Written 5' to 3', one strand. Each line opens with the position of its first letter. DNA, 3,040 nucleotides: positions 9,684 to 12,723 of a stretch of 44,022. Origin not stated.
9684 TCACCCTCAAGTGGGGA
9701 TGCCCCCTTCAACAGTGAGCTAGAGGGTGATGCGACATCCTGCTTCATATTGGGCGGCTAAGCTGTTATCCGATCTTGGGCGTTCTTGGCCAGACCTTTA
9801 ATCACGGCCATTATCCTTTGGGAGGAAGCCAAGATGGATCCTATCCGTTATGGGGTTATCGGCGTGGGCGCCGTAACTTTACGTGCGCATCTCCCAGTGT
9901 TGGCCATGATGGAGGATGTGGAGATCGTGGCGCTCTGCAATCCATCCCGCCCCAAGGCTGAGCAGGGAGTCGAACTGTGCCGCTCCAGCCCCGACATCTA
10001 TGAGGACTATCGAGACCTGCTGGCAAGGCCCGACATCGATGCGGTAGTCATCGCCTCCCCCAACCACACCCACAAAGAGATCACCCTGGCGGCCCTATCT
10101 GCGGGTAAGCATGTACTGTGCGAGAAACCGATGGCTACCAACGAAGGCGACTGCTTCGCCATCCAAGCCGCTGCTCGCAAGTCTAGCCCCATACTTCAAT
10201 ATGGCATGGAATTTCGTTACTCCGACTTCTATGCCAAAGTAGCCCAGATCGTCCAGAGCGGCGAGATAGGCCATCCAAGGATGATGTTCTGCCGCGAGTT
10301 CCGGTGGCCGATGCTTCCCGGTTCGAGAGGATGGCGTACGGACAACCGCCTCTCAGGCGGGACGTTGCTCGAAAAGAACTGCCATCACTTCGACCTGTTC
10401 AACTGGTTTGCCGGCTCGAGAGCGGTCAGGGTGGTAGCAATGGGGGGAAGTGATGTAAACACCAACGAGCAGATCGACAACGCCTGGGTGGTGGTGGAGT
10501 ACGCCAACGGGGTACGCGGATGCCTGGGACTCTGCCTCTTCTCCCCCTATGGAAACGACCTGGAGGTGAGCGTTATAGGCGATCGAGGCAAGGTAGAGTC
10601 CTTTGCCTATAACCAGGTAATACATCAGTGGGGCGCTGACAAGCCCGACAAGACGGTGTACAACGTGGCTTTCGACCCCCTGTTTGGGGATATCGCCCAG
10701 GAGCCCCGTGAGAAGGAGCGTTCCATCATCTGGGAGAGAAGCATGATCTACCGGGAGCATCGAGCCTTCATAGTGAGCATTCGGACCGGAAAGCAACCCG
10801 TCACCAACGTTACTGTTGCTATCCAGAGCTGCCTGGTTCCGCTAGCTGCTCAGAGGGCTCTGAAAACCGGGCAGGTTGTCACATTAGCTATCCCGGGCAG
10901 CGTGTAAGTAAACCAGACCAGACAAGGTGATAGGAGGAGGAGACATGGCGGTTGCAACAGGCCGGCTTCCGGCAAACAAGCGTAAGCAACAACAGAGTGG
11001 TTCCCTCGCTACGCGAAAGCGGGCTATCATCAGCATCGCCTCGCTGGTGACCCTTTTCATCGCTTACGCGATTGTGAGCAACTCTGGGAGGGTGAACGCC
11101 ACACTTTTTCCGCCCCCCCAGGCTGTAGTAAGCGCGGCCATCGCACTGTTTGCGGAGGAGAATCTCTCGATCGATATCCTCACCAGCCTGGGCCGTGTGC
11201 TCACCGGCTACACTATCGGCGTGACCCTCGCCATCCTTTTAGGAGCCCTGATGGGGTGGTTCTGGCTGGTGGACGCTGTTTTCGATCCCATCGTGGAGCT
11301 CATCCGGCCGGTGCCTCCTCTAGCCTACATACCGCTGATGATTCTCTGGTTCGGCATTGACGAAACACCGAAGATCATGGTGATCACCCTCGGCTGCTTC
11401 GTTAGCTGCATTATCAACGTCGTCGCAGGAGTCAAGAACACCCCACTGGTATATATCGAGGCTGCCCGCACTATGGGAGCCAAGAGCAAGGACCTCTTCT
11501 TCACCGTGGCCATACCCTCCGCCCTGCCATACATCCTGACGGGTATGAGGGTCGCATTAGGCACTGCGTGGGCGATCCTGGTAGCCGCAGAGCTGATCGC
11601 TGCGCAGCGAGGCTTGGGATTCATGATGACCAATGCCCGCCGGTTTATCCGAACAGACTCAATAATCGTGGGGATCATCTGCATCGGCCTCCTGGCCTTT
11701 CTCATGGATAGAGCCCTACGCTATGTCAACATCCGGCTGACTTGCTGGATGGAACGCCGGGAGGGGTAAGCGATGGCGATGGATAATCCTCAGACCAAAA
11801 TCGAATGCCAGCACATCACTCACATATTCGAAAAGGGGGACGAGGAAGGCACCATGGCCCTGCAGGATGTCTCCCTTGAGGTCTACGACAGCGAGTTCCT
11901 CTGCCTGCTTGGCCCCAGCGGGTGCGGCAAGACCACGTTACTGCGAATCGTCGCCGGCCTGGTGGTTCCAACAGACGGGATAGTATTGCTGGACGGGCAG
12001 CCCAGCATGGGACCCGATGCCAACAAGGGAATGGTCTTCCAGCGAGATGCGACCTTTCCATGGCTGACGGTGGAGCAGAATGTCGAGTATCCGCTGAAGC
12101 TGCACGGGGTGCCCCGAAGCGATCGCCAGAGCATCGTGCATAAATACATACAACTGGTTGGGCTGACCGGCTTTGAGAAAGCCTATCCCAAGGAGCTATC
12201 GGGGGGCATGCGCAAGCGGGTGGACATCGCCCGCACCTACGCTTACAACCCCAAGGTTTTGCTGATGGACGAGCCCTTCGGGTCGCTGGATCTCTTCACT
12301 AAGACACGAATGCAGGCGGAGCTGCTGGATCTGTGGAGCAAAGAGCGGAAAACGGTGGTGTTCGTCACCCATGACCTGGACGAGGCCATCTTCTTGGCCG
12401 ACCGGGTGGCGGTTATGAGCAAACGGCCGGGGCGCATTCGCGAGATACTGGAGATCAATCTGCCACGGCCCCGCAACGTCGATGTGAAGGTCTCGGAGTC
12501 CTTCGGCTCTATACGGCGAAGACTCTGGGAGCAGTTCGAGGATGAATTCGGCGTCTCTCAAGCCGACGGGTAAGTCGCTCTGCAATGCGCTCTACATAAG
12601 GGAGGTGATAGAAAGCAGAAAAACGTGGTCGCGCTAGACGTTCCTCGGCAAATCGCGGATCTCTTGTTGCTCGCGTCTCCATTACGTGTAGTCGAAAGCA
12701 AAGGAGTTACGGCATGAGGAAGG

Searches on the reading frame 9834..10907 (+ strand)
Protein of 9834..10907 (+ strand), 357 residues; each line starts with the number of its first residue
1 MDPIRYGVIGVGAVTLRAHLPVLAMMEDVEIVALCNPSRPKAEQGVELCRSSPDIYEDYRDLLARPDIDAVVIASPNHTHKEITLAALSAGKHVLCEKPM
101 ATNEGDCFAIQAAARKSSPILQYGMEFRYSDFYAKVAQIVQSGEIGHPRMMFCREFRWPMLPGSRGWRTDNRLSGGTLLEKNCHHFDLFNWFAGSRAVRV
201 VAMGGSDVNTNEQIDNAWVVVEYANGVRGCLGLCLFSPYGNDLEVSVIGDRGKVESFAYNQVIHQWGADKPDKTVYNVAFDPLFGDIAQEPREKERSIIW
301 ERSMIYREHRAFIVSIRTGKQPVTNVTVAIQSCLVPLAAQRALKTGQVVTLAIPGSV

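Call 6: search_protein_families(library=pfam, proteins=[window:9834-10907:+])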
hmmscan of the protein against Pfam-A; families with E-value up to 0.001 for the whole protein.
window:9834-10907:+ (357 aa): 4 families
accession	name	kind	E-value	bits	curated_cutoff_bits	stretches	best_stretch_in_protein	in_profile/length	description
PF01408.29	GFO_IDH_MocA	-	3.2e-29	102.5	24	1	4-124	1-119/120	Oxidoreductase family, NAD-binding Rossmann fold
PF22725.1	GFO_IDH_MocA_C3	-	3.9e-23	82.2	27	1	133-254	1-123/124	GFO/IDH/MocA C-terminal domain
PF02894.22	GFO_IDH_MocA_C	-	4.8e-21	76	22.9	1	140-351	4-218/218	Oxidoreductase family, C-terminal alpha/beta domain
PF03447.22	NAD_binding_3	-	0.0004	21.5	24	1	24-116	15-108/116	Homoserine dehydrogenase, NAD binding domain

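Call 25: search_protein_families(library=ncbifam, proteins=[window:9834-10907:+], max_evalue=0.00001)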
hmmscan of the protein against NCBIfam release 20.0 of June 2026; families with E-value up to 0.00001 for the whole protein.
window:9834-10907:+ (357 aa): 9 families
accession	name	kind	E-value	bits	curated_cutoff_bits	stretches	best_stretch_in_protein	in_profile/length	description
TIGR04380.1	myo_inos_iolG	equivalog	3.9e-45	154.2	355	1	5-257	3-253/330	inositol 2-dehydrogenase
NF052679.1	InsChiInosDhIolG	equivalog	2e-29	102.7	540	1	4-256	3-250/343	bifunctional inositol 2-dehydrogenase/D-chiro-inositol 1-dehydrogenase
NF040723.1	UDP-GlcNAcDh_Arch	equivalog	4.8e-25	88.7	450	1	4-254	1-235/302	UDP-N-acetylglucosamine 3-dehydrogenase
NF041392.1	XylDh_Gfo6_Halo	equivalog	2.3e-18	66.1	350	1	2-201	15-220/350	D-xylose 1-dehydrogenase Gfo6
NF052479.1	LevoglcsnDh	equivalog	1e-17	63.9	650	1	55-195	61-204/386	levoglucosan dehydrogenase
NF058561.1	BT_2158_fam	equivalog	1.3e-16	60.2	750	1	9-149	41-178/487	glycoside 3-dehydrogenase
NF008607.0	PRK11579.1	subfamily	4.8e-16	58.7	330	1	2-187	3-183/346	oxidoreductase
NF058563.1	BT_2159_fam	equivalog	1.3e-10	40.8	650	1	4-197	1-187/350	disaccharide 3-dehydrogenase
NF007574.0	PRK10206.1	equivalog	6.2e-09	35.3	352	1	7-147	6-145/345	oxidoreductase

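Call 29: find_homologous_proteins(query=window:9834-10907:+, max_evalue=1e-40)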
Query window:9834-10907:+ (357 aa): 506 proteins with E <= 1e-40 among 8000 candidates; the best 120 are listed.
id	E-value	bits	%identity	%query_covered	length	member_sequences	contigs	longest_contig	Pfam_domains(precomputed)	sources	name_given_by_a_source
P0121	1.1e-243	826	100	100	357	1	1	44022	PF01408.29,PF22725.2,PF02894.23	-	-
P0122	7.4e-198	675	82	98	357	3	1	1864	PF01408.29,PF22725.2,PF02894.23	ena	-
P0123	5.0e-191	652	79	98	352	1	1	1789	PF01408.29,PF22725.2,PF02894.23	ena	-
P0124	3.3e-188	643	78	98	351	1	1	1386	PF01408.29,PF22725.2,PF02894.23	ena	-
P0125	1.8e-186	637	77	98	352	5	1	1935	PF01408.29,PF22725.2,PF02894.23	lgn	-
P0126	6.5e-186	636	75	99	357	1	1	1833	PF01408.29,PF22725.2,PF02894.23,PF03447.23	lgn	-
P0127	6.5e-186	636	78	99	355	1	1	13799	PF01408.29,PF22725.2,PF02894.23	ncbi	-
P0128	4.3e-172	590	71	97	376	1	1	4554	PF01408.29,PF22725.2,PF02894.23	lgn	-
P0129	3.3e-169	581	70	98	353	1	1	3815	PF01408.29,PF22725.2,PF02894.23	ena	-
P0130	4.2e-169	580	68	99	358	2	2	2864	PF01408.29,PF22725.2,PF02894.23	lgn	-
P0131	7.5e-162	556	66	98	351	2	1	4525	PF01408.29,PF22725.2,PF02894.23,PF03447.23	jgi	-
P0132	1.2e-161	556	65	99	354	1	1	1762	PF01408.29,PF22725.2,PF02894.23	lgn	-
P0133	6.0e-161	553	66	99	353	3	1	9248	PF01408.29,PF22725.2,PF02894.23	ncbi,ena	-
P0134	1.5e-157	542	64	98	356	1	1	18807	PF01408.29,PF22725.2,PF02894.23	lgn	-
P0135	6.0e-148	511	62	98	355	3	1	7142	PF01408.29,PF22725.2,PF02894.23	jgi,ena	-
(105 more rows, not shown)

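Call 30: find_encoding_contigs(protein=P0127, flank=10000, max_places=2)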
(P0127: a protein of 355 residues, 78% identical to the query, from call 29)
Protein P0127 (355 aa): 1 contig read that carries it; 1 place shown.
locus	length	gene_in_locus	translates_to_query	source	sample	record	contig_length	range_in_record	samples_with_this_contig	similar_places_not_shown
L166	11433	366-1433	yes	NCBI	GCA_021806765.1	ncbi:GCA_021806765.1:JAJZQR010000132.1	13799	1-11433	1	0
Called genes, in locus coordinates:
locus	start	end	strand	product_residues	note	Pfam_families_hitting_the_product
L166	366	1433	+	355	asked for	PF01408:GFO_IDH_MocA, PF22725:GFO_IDH_MocA_C3, PF02894:GFO_IDH_MocA_C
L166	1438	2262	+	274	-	PF00528:BPD_transp_1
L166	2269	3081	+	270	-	PF00005:ABC_tran, PF00004:AAA (faint)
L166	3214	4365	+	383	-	PF04069:OpuAC, PF13379:NMT1_2, PF09084:NMT1, PF12974:Phosphonate-bd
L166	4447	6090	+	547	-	PF02776:TPP_enzyme_N, PF00205:TPP_enzyme_M, PF02775:TPP_enzyme_C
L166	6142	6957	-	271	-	PF01261:AP_endonuc_2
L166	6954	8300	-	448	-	PF02952:Fucose_iso_C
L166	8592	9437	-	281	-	PF00528:BPD_transp_1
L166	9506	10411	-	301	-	PF00528:BPD_transp_1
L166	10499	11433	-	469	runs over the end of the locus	PF01547:SBP_bac_1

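Call 31: find_encoding_contigs(protein=P0134, flank=10000, max_places=2)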
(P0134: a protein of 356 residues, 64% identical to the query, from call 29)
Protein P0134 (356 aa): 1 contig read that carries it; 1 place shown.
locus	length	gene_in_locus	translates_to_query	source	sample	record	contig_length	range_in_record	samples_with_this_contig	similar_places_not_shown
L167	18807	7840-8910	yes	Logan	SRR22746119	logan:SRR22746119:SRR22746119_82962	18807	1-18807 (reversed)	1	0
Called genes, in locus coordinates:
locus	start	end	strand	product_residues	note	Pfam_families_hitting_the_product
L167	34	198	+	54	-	-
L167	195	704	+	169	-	PF04290:DctQ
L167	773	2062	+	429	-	PF06808:DctM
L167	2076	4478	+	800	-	PF02901:PFL-like, PF01228:Gly_radical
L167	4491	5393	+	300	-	PF00037:Fer4 (weak), PF12797:Fer4_2 (weak), PF13237:Fer4_10, PF12837:Fer4_6 (weak), PF12838:Fer4_7, PF13187:Fer4_9 (weak), PF14697:Fer4_21 (weak), PF04055:Radical_SAM, +2 more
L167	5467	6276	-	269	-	PF01261:AP_endonuc_2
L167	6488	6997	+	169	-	PF00903:Glyoxalase (weak), PF13669:Glyoxalase_4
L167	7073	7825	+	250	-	PF00106:adh_short, PF08659:KR, PF23441:SDR (weak), PF13561:adh_short_C2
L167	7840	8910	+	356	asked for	PF01408:GFO_IDH_MocA, PF22725:GFO_IDH_MocA_C3, PF02894:GFO_IDH_MocA_C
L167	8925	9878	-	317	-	PF13384:HTH_23 (faint), PF13545:HTH_Crp_2 (weak), PF04545:Sigma70_r4 (weak), PF08281:Sigma70_r4_2 (weak), PF13412:HTH_24 (weak), PF04198:Sugar-bind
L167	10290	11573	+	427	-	PF00709:Adenylsucc_synt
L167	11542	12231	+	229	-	PF00702:Hydrolase, PF12710:HAD, PF13419:HAD_2, PF13242:Hydrolase_like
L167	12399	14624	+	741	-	PF14742:GDE_N_bis, PF06202:GDE_C (faint), PF22422:MGH1-like_GH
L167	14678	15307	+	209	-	PF01865:PhoU_div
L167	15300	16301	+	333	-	PF01384:PHO4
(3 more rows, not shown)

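Call 32: find_encoding_contigs(protein=P0133, flank=10000, max_places=2)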
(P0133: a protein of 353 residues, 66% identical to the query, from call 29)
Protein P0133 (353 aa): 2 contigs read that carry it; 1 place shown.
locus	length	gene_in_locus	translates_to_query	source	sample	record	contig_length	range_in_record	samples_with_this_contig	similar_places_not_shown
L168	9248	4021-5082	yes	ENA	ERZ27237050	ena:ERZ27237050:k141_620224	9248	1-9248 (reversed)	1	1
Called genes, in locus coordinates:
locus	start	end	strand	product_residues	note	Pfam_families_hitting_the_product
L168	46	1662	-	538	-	-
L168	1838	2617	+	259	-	PF00528:BPD_transp_1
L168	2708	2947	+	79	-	PF13549:ATP-grasp_5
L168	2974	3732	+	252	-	PF23441:SDR (weak), PF00106:adh_short, PF08659:KR, PF13561:adh_short_C2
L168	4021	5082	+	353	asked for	PF01408:GFO_IDH_MocA, PF22725:GFO_IDH_MocA_C3, PF02894:GFO_IDH_MocA_C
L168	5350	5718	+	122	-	-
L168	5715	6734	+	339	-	PF01208:URO-D (faint)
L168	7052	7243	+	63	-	-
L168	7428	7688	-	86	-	-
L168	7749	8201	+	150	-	PF04199:Cyclase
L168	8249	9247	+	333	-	?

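Call 72: search_solved_structures(query=window:9834-10907:+, max_evalue=1e-10)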
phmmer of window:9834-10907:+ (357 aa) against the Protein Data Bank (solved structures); distinct sequences matched with E-value up to 1e-10: 64 (the best 60 are shown).
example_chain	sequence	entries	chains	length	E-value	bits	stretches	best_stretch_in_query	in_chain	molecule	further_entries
8qc2_A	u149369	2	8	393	6.4e-41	143.7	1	3-354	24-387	Gfo/Idh/MocA family oxidoreductase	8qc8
8qc3_A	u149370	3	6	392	5.2e-40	140.8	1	3-352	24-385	Oxidoreductase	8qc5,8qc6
8zn9_A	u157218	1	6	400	4.2e-34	121.3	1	4-351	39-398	Oxidoreductase, putative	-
3ec7_A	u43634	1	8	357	5.3e-29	104.6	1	4-255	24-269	Putative Dehydrogenase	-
3ezy_A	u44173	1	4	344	2.3e-28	102.5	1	4-255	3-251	Dehydrogenase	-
9m3d_B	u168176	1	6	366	4.1e-25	91.8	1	1-201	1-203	DgpA1 from W974-1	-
3cea_A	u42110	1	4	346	8.1e-25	90.8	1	3-289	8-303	Myo-inositol 2-dehydrogenase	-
7xr9_A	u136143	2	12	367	9.6e-24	87.3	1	2-195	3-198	DgpA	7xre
7wzd_A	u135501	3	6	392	2.1e-22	82.9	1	4-206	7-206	4,5-dihydroxyphthalate dehydrogenase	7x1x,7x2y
5a02_A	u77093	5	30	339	1.8e-21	79.8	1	4-208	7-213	ALDOSE-ALDOSE OXIDOREDUCTASE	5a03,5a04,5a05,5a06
3mz0_A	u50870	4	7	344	4.5e-21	78.5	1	4-254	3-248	Inositol 2-dehydrogenase/D-chiro-inositol 3-dehydrogenase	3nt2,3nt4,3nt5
8tdi_L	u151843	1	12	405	1.7e-20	76.6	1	2-253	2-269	P2B11 Glucuronide-3-dehydrogenase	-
4l9r_A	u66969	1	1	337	2.1e-20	76.3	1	4-254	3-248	Inositol 2-dehydrogenase/D-chiro-inositol 3-dehydrogenase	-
4l8v_A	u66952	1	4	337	2.1e-20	76.3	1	4-254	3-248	Inositol 2-dehydrogenase/D-chiro-inositol 3-dehydrogenase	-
3nto_A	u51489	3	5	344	4.3e-20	75.2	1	4-254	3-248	Inositol 2-dehydrogenase/D-chiro-inositol 3-dehydrogenase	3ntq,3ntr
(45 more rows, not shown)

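Call 77: search_solved_structures(query=window:9834-10907:+, max_evalue=1e-33, show_alignments=2)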
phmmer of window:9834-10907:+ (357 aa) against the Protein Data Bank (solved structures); distinct sequences matched with E-value up to 1e-33: 3.
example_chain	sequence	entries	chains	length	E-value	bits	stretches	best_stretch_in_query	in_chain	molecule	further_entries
8qc2_A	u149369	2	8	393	6.4e-41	143.7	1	3-354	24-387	Gfo/Idh/MocA family oxidoreductase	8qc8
8qc3_A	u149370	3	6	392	5.2e-40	140.8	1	3-352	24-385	Oxidoreductase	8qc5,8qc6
8zn9_A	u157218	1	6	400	4.2e-34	121.3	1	4-351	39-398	Oxidoreductase, putative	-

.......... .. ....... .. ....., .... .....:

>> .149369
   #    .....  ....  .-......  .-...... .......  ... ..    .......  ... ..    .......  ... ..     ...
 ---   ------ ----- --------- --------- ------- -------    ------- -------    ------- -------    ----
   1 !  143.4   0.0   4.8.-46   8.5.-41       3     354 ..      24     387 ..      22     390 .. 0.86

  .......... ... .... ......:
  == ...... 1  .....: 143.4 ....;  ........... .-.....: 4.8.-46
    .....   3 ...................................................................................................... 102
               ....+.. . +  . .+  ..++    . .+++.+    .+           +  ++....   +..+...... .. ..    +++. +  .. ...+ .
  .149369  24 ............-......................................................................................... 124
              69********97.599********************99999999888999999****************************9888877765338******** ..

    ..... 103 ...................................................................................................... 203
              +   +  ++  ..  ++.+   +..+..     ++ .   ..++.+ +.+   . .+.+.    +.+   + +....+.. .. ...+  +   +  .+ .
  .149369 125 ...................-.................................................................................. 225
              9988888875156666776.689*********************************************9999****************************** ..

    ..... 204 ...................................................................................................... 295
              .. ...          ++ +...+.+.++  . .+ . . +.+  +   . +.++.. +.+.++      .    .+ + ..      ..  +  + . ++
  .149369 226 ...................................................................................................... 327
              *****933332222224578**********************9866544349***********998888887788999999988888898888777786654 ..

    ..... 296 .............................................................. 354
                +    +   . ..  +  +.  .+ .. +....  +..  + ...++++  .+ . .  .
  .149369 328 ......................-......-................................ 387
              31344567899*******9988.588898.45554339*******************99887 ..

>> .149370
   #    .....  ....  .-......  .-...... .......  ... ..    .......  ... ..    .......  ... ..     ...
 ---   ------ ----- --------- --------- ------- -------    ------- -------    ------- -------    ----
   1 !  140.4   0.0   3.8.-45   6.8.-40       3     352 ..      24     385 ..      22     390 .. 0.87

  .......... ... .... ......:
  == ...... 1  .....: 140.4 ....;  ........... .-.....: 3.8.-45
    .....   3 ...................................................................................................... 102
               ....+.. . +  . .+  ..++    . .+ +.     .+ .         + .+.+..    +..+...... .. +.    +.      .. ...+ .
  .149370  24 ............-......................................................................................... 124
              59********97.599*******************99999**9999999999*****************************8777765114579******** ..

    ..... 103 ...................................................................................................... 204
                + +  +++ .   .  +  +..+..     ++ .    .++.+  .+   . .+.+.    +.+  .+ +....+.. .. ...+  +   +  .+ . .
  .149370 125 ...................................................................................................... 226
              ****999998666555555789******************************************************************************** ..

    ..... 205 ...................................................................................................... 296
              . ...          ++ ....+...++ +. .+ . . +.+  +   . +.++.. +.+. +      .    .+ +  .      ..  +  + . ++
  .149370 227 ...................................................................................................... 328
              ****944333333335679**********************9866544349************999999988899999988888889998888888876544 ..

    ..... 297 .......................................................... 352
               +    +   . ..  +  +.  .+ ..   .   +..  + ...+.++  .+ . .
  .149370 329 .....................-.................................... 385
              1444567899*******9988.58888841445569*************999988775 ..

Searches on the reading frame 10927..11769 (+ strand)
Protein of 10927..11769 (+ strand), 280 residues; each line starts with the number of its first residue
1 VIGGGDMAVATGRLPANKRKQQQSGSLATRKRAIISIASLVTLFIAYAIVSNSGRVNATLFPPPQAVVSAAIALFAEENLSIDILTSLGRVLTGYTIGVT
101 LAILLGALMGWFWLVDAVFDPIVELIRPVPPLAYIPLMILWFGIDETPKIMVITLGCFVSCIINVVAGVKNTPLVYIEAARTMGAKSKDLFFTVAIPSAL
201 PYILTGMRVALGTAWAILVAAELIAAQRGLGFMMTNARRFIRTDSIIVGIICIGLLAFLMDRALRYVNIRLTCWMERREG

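Call 6: search_protein_families(library=pfam, proteins=[window:10927-11769:+])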
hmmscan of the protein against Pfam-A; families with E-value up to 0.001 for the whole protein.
window:10927-11769:+ (280 aa): 1 family
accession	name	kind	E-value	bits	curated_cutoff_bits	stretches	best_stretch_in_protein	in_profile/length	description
PF00528.27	BPD_transp_1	-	2.9e-28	99.3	26.4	1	102-270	5-181/184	Binding-protein-dependent transport system inner membrane component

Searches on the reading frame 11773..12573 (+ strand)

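Call 6: search_protein_families(library=pfam, proteins=[window:11773-12573:+])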
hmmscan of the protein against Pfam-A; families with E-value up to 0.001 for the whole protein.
window:11773-12573:+ (266 aa): 4 families
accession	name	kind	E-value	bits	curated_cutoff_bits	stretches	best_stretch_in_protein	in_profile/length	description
PF00005.33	ABC_tran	-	1.2e-30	107.4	25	1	30-169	1-136/137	ABC transporter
PF00004.35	AAA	-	2.2e-06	28.6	21.2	0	43-62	1-20/131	ATPase family associated with various cellular activities (AAA)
PF13304.12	AAA_21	-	4.8e-05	24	27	0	43-63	2-22/304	AAA domain, putative AbiEii toxin, Type IV TA system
PF03215.21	Rad17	-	0.0005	20.5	23.8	1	24-63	29-68/186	Rad17 P-loop domain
